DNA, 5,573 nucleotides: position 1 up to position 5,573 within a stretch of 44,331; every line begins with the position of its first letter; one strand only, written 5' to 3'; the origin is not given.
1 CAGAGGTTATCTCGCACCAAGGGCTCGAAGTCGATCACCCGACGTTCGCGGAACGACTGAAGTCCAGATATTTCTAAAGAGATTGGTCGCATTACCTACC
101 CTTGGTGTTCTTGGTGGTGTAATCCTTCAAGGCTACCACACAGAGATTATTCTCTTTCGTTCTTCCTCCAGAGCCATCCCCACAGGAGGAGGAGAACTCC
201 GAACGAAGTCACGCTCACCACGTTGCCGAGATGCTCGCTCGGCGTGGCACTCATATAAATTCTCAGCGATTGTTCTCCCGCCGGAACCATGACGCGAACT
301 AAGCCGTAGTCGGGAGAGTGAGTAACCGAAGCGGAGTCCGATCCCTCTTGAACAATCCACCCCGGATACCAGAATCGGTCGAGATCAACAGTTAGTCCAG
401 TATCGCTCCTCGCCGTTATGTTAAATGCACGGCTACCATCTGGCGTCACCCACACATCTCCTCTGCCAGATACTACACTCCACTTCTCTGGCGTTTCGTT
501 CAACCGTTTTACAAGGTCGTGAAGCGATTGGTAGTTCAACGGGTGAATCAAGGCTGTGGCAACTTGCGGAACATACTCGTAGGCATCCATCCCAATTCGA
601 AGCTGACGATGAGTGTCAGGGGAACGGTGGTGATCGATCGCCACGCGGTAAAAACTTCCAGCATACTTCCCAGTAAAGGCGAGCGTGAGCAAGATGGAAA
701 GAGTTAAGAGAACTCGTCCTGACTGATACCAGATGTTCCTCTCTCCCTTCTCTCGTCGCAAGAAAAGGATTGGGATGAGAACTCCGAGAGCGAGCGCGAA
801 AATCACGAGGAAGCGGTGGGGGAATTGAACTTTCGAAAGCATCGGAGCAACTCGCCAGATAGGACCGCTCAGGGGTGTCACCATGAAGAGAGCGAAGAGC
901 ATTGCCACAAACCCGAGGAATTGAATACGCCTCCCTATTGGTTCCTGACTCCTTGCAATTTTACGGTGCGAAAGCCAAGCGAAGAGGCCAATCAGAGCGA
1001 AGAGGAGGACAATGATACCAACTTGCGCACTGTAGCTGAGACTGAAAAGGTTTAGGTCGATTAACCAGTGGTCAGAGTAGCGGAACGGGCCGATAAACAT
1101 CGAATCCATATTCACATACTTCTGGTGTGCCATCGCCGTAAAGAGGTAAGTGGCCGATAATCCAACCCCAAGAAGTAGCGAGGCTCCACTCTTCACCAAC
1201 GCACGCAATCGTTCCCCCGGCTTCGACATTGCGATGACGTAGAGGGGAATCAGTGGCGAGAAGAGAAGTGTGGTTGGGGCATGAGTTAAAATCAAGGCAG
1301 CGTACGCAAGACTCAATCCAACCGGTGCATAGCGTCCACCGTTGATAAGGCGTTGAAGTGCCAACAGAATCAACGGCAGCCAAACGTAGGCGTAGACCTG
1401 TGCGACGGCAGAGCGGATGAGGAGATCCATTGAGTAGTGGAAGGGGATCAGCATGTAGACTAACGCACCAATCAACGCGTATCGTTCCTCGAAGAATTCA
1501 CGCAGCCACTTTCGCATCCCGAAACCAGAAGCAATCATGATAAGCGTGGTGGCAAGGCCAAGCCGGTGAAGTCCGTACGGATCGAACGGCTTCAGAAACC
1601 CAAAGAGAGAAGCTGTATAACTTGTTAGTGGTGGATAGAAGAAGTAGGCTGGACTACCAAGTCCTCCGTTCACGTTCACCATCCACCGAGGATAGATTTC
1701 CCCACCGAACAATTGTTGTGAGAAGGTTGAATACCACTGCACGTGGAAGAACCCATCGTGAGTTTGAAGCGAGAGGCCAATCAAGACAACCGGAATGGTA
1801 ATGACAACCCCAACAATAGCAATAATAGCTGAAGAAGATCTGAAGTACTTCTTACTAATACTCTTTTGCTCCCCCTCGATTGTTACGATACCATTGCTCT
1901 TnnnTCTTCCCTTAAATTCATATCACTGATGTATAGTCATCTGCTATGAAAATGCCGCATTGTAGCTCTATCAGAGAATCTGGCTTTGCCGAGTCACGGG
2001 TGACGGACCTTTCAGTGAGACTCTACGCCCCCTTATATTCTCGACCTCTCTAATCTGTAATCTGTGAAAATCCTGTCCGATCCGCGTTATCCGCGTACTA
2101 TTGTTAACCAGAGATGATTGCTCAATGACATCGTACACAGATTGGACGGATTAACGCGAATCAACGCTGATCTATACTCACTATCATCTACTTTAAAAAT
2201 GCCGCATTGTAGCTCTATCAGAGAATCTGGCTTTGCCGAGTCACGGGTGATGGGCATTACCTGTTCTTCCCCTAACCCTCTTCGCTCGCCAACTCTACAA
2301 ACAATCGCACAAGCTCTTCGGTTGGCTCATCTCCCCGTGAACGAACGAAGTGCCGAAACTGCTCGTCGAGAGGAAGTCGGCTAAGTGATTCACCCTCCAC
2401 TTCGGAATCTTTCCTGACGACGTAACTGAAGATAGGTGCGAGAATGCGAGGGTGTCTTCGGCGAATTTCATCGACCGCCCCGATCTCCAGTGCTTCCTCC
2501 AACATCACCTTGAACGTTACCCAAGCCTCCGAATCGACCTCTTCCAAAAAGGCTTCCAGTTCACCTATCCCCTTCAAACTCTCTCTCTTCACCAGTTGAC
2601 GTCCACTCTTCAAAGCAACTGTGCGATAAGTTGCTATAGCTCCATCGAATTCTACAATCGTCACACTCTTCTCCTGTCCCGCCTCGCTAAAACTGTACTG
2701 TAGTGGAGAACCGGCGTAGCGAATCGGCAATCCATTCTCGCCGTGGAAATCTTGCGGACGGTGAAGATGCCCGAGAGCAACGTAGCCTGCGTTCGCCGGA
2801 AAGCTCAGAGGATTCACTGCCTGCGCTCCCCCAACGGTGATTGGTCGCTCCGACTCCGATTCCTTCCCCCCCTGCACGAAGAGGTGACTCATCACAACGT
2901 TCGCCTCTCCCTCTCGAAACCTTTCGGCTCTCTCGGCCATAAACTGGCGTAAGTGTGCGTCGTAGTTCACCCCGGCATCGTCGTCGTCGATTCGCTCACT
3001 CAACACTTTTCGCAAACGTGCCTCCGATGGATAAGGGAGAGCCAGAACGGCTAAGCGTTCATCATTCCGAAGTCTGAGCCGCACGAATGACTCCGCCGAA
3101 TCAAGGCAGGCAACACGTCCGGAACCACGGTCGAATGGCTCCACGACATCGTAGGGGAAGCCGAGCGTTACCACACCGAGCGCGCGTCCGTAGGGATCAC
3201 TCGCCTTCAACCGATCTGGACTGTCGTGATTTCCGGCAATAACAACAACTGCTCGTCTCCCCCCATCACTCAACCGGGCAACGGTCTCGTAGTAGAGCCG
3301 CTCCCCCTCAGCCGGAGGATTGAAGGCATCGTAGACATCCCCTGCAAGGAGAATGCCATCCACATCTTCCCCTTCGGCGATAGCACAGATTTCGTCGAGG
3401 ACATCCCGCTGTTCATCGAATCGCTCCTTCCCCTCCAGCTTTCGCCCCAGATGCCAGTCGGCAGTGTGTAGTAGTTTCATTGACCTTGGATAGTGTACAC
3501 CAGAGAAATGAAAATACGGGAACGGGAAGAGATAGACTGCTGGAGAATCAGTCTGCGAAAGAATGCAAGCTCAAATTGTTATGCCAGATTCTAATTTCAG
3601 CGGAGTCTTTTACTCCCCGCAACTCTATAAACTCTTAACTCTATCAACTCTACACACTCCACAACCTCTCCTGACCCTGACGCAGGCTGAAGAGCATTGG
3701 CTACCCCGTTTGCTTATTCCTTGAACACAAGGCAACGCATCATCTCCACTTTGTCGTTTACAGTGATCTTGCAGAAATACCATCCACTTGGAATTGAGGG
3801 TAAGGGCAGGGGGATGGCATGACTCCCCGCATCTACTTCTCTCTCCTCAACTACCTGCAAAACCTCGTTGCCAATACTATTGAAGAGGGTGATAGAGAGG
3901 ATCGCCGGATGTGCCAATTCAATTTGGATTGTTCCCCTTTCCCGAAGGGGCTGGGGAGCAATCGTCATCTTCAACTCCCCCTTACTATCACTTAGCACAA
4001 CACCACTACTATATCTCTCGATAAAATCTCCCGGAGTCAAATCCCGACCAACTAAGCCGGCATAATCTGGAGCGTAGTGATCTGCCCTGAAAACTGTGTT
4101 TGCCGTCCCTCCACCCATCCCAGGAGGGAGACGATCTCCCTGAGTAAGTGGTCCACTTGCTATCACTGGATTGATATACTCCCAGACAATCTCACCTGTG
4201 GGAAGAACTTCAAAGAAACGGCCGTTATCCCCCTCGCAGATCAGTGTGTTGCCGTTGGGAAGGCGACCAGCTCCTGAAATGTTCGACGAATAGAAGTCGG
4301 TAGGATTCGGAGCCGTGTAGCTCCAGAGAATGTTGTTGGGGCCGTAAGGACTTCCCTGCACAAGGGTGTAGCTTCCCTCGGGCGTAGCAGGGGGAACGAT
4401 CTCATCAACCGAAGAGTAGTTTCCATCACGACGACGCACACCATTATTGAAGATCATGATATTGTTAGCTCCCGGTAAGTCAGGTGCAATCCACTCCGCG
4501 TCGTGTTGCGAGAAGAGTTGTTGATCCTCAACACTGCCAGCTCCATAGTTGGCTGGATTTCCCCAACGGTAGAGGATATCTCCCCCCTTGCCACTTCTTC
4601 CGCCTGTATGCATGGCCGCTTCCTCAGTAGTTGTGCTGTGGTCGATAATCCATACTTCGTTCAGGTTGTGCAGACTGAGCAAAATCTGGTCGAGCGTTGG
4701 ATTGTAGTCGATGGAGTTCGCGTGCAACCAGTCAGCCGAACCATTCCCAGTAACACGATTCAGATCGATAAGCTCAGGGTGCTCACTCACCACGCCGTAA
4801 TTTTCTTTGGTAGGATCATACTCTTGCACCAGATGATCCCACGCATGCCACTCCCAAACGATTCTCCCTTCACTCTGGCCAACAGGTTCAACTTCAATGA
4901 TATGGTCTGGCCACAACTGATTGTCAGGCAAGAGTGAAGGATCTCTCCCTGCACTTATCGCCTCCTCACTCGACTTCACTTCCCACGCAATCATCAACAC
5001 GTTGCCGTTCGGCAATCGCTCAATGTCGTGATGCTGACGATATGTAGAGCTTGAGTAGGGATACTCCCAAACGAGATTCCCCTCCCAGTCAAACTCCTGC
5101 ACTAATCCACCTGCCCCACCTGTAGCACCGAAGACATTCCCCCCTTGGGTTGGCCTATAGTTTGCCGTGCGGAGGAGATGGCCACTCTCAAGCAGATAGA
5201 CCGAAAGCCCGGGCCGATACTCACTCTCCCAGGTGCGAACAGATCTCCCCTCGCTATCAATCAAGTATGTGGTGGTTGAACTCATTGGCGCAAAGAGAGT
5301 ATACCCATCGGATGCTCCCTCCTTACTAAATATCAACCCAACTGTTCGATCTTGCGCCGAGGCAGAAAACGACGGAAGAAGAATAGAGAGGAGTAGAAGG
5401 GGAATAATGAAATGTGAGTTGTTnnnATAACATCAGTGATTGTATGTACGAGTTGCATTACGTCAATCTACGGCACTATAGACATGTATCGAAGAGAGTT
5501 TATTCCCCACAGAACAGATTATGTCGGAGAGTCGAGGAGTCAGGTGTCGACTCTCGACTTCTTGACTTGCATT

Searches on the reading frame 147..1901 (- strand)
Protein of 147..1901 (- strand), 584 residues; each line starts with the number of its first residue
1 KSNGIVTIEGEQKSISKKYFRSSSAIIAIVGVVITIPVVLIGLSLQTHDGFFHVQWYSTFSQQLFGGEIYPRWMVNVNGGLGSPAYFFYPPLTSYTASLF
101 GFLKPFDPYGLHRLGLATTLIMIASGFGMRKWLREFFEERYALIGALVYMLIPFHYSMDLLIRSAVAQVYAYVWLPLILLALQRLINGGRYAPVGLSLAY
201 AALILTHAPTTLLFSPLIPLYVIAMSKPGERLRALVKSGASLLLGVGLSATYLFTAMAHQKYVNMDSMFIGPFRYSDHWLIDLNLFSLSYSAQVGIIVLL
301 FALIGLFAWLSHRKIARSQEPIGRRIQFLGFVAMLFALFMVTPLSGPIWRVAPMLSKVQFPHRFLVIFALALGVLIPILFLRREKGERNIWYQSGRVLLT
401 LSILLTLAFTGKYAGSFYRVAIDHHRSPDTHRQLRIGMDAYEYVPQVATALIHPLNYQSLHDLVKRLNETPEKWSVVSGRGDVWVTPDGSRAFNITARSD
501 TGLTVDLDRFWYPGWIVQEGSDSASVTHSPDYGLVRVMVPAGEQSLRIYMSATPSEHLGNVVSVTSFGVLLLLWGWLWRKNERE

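Call 19: search_protein_families(library=pfam, proteins=[window:147-1901:-], max_evalue=0.01)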
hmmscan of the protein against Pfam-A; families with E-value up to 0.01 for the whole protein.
window:147-1901:- (584 aa): 2 families
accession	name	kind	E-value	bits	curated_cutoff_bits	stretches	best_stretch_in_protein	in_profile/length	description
PF09586.16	YfhO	-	2.5e-07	29.9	28.5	1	122-412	100-388/835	Bacterial membrane protein YfhO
PF10131.15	PTPS_related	-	8.4e-06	25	26.4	1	88-396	3-287/621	6-pyruvoyl-tetrahydropterin synthase related domain; membrane protein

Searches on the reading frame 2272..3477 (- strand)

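Call 19: search_protein_families(library=pfam, proteins=[window:2272-3477:-], max_evalue=0.01)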
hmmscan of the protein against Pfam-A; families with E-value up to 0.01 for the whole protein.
window:2272-3477:- (401 aa): 2 families
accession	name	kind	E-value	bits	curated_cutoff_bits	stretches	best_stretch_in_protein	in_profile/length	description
PF00149.33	Metallophos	-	5.7e-12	46.9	21.5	1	1-241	2-191/191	Calcineurin-like phosphoesterase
PF12850.12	Metallophos_2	-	0.00034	21.1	27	0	2-92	3-63/154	Calcineurin-like phosphoesterase superfamily domain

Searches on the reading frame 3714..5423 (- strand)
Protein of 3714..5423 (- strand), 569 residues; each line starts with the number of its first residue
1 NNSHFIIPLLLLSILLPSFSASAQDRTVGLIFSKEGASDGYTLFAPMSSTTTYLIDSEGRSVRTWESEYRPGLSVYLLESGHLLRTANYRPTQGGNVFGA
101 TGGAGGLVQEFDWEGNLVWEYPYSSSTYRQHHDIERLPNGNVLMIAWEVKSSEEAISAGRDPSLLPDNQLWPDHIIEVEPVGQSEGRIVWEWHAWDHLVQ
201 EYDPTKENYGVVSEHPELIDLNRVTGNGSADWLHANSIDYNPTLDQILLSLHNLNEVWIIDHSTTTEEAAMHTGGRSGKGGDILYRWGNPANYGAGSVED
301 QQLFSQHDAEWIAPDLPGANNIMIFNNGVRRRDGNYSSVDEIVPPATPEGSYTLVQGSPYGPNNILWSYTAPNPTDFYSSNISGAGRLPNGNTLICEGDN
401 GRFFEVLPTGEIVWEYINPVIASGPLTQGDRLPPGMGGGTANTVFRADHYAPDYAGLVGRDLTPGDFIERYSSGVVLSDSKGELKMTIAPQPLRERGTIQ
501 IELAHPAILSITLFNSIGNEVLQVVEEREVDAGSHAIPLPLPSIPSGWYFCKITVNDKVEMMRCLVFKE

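Call 19: search_protein_families(library=pfam, proteins=[window:3714-5423:-], max_evalue=0.01)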
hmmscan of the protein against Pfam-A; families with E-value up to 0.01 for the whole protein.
window:3714-5423:- (569 aa): 3 families
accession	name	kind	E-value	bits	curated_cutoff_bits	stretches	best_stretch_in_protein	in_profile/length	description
PF05935.17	Arylsulfotrans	-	5.2e-22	78.8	24.2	1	102-403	68-337/374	Arylsulfotransferase (ASST)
PF14269.12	Arylsulfotran_2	-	7.8e-07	29.2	27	1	106-418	25-300/301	Arylsulfotransferase (ASST)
PF18962.6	Por_Secre_tail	-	0.00073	20.2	27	0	490-559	3-68/75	Secretion system C-terminal sorting domain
